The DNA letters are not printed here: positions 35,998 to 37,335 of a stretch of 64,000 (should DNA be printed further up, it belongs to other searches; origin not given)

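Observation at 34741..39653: Six-gene operon pairing an APH/NahK-like kinase with an IspD/TarI-family cytidylyltransferase, SGNH hydrolase, PHP phosphatase and an ABC-2 exporter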

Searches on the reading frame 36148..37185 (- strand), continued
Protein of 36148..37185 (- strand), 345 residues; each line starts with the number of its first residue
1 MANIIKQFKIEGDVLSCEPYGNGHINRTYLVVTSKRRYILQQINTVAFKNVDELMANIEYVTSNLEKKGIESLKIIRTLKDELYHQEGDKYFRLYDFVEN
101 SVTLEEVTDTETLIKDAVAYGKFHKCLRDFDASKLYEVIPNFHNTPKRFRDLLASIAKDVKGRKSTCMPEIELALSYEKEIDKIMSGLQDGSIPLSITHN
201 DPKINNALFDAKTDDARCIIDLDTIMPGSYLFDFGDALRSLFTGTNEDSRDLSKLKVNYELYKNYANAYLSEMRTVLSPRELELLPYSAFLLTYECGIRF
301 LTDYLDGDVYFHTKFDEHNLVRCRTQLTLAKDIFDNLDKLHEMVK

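Call 36: search_protein_families(library=pfam, proteins=[L159:1225-2154:+, L098:4677-5504:+, L160:5776-6660:+, L158:11127-12041:+, L139:1376-2350:-, L093:2136-2873:+, L036:7624-9873:+, L053:6098-7216:-, L068:4179-5660:+, L036:11235-12806:+], max_evalue=0.00001)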
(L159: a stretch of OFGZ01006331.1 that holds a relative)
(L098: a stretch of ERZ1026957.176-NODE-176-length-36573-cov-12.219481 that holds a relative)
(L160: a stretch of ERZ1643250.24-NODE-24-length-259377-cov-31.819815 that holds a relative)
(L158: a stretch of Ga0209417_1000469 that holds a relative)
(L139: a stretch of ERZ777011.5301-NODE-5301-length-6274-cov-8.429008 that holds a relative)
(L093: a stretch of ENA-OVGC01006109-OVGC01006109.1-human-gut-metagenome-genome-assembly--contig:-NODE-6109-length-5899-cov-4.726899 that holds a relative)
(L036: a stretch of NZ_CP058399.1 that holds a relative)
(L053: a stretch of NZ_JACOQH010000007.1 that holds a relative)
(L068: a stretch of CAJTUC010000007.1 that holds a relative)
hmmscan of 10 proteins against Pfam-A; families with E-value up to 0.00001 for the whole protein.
L159:1225-2154:+ (309 aa): 1 family
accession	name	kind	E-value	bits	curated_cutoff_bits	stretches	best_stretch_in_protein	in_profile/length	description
PF12804.13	NTP_transf_3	-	8.1e-06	26.5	27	0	8-61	2-53/160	MobA-like NTP transferase domain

L098:4677-5504:+ (275 aa): 1 family
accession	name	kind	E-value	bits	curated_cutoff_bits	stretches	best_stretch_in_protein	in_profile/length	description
PF00528.27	BPD_transp_1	-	3.2e-18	66.6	26.4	1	90-262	4-176/184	Binding-protein-dependent transport system inner membrane component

L160:5776-6660:+ (294 aa): 1 family
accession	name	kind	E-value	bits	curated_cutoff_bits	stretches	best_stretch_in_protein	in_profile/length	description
PF00528.27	BPD_transp_1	-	1.9e-13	51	26.4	1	89-283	3-175/184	Binding-protein-dependent transport system inner membrane component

L158:11127-12041:+ (304 aa): 8 families
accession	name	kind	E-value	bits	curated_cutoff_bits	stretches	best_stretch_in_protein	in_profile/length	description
PF01370.27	Epimerase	-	2.3e-60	204.5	20.9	1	3-234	1-240/240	NAD dependent epimerase/dehydratase family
PF16363.11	GDP_Man_Dehyd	-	4.6e-51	174.7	27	1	4-296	1-332/332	GDP-mannose 4,6 dehydratase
PF01073.25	3Beta_HSD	-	9.4e-27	94.2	22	1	4-224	1-230/280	3-beta hydroxysteroid dehydrogenase/isomerase family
PF02719.21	Polysacc_synt_2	-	1.1e-16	61.4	20.2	1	3-267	1-267/293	Polysaccharide biosynthesis protein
PF04321.23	RmlD_sub_bind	-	1.7e-12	47.4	27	1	1-254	1-233/287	RmlD substrate binding domain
PF07993.18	NAD_binding_4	-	9.4e-11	41.8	20.1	1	53-181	77-216/258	Male sterility protein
PF13460.12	NAD_binding_10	-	5.3e-09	36.6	27.2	1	7-145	1-126/184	NAD(P)H-binding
PF05368.20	NmrA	-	1.3e-08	35.2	27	1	2-128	4-121/298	NmrA-like family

L139:1376-2350:- (324 aa): 4 families
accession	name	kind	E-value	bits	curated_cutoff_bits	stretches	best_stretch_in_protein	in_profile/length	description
PF12833.13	HTH_18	-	9.9e-17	61.4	33.6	1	238-313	3-78/80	Helix-turn-helix domain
PF00165.29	HTH_AraC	-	2.1e-16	60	26.6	1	282-312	11-40/42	Bacterial regulatory helix-turn-helix proteins, AraC family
PF02311.25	AraC_binding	-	7.7e-08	32.6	21.1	1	52-102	13-63/135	AraC-like ligand binding domain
PF07883.17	Cupin_2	-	8.3e-06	25.9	27.2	0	54-104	10-60/70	Cupin domain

L093:2136-2873:+ (245 aa): 1 family
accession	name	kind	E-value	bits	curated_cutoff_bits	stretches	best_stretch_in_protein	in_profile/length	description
PF01182.26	Glucosamine_iso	-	2.4e-25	90.1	27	1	14-228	9-217/225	Glucosamine-6-phosphate isomerases/6-phosphogluconolactonase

L036:7624-9873:+ (749 aa): 3 families
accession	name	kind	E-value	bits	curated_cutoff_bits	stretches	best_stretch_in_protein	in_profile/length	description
PF09508.16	Lact_bio_phlase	-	9.3e-206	683.8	26.6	1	5-434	1-430/434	Lacto-N-biose phosphorylase N-terminal TIM barrel domain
PF17385.8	LBP_M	-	5e-86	288.3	25.2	1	440-690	1-221/221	Lacto-N-biose phosphorylase central domain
PF17386.8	LBP_C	-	2.4e-19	69.4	26.6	1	695-746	1-52/53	Lacto-N-biose phosphorylase C-terminal domain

L053:6098-7216:- (372 aa): 2 families
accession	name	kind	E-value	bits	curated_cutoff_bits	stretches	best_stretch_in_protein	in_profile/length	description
PF01979.26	Amidohydro_1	-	1e-16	61.5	25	1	45-364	1-320/345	Amidohydrolase family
PF07969.17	Amidohydro_3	-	3.7e-13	50.2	29.7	1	37-70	1-35/472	Amidohydrolase family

L068:4179-5660:+ (493 aa): 1 family
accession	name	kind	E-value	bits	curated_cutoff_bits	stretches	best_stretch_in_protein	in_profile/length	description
PF01547.30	SBP_bac_1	-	6.6e-25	89.2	26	1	103-404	10-306/307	Bacterial extracellular solute-binding protein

L036:11235-12806:+ (523 aa): 2 families
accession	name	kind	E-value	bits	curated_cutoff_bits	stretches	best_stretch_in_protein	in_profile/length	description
PF01087.27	GalP_UDP_transf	-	1.1e-11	46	22.1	1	102-250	44-184/184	Galactose-1-phosphate uridyl transferase, N-terminal domain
PF02744.22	GalP_UDP_tr_C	-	1.8e-07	31.5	29.2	1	266-443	3-150/165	Galactose-1-phosphate uridyl transferase, C-terminal domain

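Call 37: search_protein_families(library=ncbifam, proteins=[L159:1225-2154:+], max_evalue=0.001)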
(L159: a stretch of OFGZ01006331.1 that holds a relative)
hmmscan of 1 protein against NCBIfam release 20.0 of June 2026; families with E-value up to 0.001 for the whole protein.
L159:1225-2154:+ (309 aa): 2 families
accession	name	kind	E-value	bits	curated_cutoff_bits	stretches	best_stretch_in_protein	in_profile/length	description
TIGR03992.1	Arch_glmU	subfamily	2.9e-06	26.4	292.1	1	8-137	4-120/393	bifunctional sugar-1-phosphate nucleotidylyltransferase/acetyltransferase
NF010933.0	PRK14353.1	equivalog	0.00083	18.1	505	0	235-295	187-246/453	bifunctional UDP-N-acetylglucosamine diphosphorylase/glucosamine-1-phosphate N-acetyltransferase GlmU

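Call 39: search_solved_structures(query=L159:1225-2154:+, max_evalue=1)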
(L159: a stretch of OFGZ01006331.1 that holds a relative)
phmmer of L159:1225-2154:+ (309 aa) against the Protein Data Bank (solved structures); distinct sequences matched with E-value up to 1: 3.
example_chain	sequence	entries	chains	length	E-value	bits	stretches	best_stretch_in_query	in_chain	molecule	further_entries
3pnn_A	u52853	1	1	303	6.9e-78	265.1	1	4-303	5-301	Conserved domain protein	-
2ux8_A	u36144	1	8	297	0.0034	19.8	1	8-134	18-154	GLUCOSE-1-PHOSPHATE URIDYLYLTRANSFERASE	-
2we9_A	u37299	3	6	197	0.71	12.1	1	8-54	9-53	MOBA-RELATED PROTEIN | MOCA-RELATED PROTEIN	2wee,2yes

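Call 67: find_encoding_contigs(protein=P0051, flank=10000, max_places=2)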
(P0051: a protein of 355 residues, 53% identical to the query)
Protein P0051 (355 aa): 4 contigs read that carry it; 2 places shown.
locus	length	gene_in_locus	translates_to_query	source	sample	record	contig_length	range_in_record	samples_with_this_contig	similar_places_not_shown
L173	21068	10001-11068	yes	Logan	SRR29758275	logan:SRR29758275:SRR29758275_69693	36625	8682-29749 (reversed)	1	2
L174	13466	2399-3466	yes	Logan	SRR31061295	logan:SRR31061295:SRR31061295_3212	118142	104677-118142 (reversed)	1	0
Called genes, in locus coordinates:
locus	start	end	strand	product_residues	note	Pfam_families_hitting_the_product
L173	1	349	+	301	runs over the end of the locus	PF01156:IU_nuc_hydro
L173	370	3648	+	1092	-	PF18998:Flg_new_2 (faint), PF09479:Flg_new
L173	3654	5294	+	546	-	PF24316:Tli3 (faint), PF13088:BNR_2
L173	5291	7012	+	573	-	PF03328:HpcH_HpaI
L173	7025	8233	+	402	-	PF00005:ABC_tran, PF17912:OB_MalK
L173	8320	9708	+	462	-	-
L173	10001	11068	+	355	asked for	PF01636:APH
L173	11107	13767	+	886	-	PF00005:ABC_tran, PF02687:FtsX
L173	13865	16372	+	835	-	PF00122:E1-E2_ATPase, PF00702:Hydrolase, PF08282:Hydrolase_3 (weak)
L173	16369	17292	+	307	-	PF04227:Indigoidine_A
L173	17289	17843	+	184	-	PF00440:TetR_N, PF14278:TetR_C_8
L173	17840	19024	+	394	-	PF00465:Fe-ADH, PF13685:Fe-ADH_2, PF25137:ADH_Fe_C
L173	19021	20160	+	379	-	-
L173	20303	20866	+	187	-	PF04542:Sigma70_r2, PF04545:Sigma70_r4 (faint), PF08281:Sigma70_r4_2 (weak)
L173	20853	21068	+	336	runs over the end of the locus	-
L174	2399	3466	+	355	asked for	PF01636:APH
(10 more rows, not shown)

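Call 86: search_protein_families(library=pfam, proteins=[L060:5002-6885:+, L060:6976-7815:+, L060:8266-9093:+, L060:9090-9824:+, L060:9986-11059:+, L060:11103-12194:-, L060:11505-12239:+, L060:12628-13662:+, L107:6062-6832:+], max_evalue=0.01)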
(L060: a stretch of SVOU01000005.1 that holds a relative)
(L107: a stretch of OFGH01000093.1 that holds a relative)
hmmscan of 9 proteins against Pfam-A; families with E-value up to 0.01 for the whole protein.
L060:5002-6885:+ (627 aa): 2 families
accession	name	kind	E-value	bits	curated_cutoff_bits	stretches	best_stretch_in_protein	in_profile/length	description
PF17389.8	Bac_rhamnosid6H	-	1.5e-13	51.2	24.5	1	242-383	3-156/339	Bacterial alpha-L-rhamnosidase 6 hairpin glycosidase domain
PF17390.7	Bac_rhamnosid_C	-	1.7e-05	25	22.1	1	570-625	5-61/78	Bacterial alpha-L-rhamnosidase C-terminal domain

L060:6976-7815:+ (279 aa): 1 family
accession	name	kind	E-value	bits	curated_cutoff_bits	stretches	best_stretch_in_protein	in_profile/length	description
PF02578.20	Cu-oxidase_4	-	2.8e-83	279.4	22.9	1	39-277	1-238/238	Multi-copper polyphenol oxidoreductase laccase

L060:8266-9093:+ (275 aa): 1 family
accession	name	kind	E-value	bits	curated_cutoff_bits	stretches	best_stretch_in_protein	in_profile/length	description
PF02811.25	PHP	-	5e-10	40.4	26.4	1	15-199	2-162/164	PHP domain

L060:9090-9824:+ (244 aa): 2 families
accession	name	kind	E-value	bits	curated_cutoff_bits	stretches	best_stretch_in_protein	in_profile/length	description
PF01643.23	Acyl-ACP_TE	-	5.2e-17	62.2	23.7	1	8-125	7-124/131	Acyl-ACP thioesterase N-terminal domain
PF20791.3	Acyl-ACP_TE_C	-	4.4e-11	43.3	21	1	158-220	9-71/101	Acyl-ACP thioesterase C-terminal domain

L060:9986-11059:+ (357 aa): 2 families
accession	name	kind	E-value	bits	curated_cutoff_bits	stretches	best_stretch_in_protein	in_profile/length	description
PF01636.29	APH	-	4.8e-19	69.5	23.2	1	15-265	1-230/239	Phosphotransferase enzyme family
PF01633.27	Choline_kinase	-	0.0084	15.9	29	0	101-230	68-188/300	Choline/ethanolamine kinase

L060:11103-12194:- (363 aa): 1 family
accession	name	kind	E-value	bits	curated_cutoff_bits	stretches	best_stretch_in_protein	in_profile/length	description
PF07670.19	Gate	-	1.1e-10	42.3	29.6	1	234-329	3-99/104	Nucleoside recognition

L060:11505-12239:+ (244 aa): 0 families

L060:12628-13662:+ (344 aa): 5 families
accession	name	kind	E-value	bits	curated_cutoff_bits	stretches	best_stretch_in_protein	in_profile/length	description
PF03099.24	BPL_LplA_LipB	-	2.8e-18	66.6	21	1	110-236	2-133/133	Biotin/lipoate A/B protein ligase family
PF08279.18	HTH_11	-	1.7e-12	47.4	25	1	30-81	4-55/55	HTH domain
PF02237.23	BPL_C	-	6.3e-07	29.6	21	1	297-343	2-48/48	Biotin protein ligase C terminal domain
PF13412.12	HTH_24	-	0.0076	16.3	21.9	0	30-71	7-47/48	Winged helix-turn-helix DNA-binding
PF13384.12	HTH_23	-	0.0078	16.5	24.6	0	32-70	8-46/50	Homeodomain-like domain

L107:6062-6832:+ (256 aa): 3 families
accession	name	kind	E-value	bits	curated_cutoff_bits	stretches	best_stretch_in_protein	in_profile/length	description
PF13472.12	Lipase_GDSL_2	-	7e-24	85.7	32.9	1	66-242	1-177/178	GDSL-like Lipase/Acylhydrolase family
PF00657.28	Lipase_GDSL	-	9.3e-13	49.2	23.6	1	64-247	1-207/208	GDSL-like Lipase/Acylhydrolase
PF04311.20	DUF459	-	2.8e-06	27.3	27.2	1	108-234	37-164/197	Protein of unknown function (DUF459)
